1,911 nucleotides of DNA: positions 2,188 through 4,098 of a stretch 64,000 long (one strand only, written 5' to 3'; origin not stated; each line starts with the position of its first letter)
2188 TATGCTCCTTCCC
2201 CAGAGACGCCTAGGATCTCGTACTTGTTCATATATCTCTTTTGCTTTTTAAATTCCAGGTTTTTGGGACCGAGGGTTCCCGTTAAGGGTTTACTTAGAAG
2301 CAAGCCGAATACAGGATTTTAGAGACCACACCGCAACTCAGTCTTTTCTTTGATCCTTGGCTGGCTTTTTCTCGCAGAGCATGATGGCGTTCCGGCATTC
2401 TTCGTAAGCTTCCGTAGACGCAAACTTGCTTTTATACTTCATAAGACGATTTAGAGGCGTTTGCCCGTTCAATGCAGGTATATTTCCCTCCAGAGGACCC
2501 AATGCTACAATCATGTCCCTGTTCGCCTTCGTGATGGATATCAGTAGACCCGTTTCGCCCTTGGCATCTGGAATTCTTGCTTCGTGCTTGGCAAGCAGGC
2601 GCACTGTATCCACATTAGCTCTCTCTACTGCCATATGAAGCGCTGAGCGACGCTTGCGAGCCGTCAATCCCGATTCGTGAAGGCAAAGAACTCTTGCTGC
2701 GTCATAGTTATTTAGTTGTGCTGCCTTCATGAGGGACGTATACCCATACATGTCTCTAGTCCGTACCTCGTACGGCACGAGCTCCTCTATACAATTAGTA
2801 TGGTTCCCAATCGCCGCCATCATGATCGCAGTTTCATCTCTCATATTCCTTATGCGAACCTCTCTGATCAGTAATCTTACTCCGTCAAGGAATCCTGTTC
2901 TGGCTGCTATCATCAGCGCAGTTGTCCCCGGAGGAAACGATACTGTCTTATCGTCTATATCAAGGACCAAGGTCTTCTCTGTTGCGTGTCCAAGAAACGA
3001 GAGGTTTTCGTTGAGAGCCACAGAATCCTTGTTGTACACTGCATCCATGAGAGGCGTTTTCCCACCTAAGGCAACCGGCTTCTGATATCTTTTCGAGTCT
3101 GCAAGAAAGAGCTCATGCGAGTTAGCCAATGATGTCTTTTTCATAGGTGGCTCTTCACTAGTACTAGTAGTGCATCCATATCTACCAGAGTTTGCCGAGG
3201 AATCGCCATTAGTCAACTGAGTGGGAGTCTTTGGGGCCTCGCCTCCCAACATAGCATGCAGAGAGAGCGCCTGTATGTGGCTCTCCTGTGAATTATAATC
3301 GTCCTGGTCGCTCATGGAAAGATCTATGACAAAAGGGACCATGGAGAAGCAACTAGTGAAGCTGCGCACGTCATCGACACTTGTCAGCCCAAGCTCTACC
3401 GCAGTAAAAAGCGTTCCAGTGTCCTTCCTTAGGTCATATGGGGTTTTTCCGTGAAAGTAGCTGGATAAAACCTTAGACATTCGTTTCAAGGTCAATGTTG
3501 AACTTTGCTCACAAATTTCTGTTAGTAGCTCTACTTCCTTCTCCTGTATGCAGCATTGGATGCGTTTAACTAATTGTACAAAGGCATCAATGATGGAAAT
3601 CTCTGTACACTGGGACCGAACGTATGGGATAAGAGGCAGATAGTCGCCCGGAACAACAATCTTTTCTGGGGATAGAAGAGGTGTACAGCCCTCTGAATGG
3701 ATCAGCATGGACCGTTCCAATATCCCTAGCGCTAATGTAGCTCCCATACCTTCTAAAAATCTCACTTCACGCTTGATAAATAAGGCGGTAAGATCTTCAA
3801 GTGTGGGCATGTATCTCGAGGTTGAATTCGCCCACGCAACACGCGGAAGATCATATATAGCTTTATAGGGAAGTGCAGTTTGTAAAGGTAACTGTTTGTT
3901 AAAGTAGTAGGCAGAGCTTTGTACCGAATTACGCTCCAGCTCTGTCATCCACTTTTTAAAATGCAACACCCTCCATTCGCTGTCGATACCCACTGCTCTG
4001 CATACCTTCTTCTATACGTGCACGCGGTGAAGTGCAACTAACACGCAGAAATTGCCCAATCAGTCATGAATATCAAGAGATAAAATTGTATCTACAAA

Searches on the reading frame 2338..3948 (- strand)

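Call 71: search_protein_families(library=pfam, proteins=[window:2338-3948:-], max_evalue=0.00001)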
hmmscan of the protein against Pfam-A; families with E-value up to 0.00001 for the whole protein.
window:2338-3948:- (536 aa): 5 families
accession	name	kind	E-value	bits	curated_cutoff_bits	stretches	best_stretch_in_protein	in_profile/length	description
PF12796.13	Ank_2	-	2.8e-24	85.9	27.3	1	345-424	1-82/90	Ankyrin repeats (3 copies)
PF00023.36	Ank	-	1.2e-14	54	21.1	0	341-363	2-25/33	Ankyrin repeat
PF13606.12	Ank_3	-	1.1e-11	44.1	22.3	0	434-457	3-26/30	Ankyrin repeat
PF13857.12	Ank_5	-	2.9e-10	40.7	27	0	395-431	9-45/56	Ankyrin repeats (many copies)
PF13637.12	Ank_4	-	3.3e-09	37.2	22.7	0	437-482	1-48/50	Ankyrin repeats (many copies)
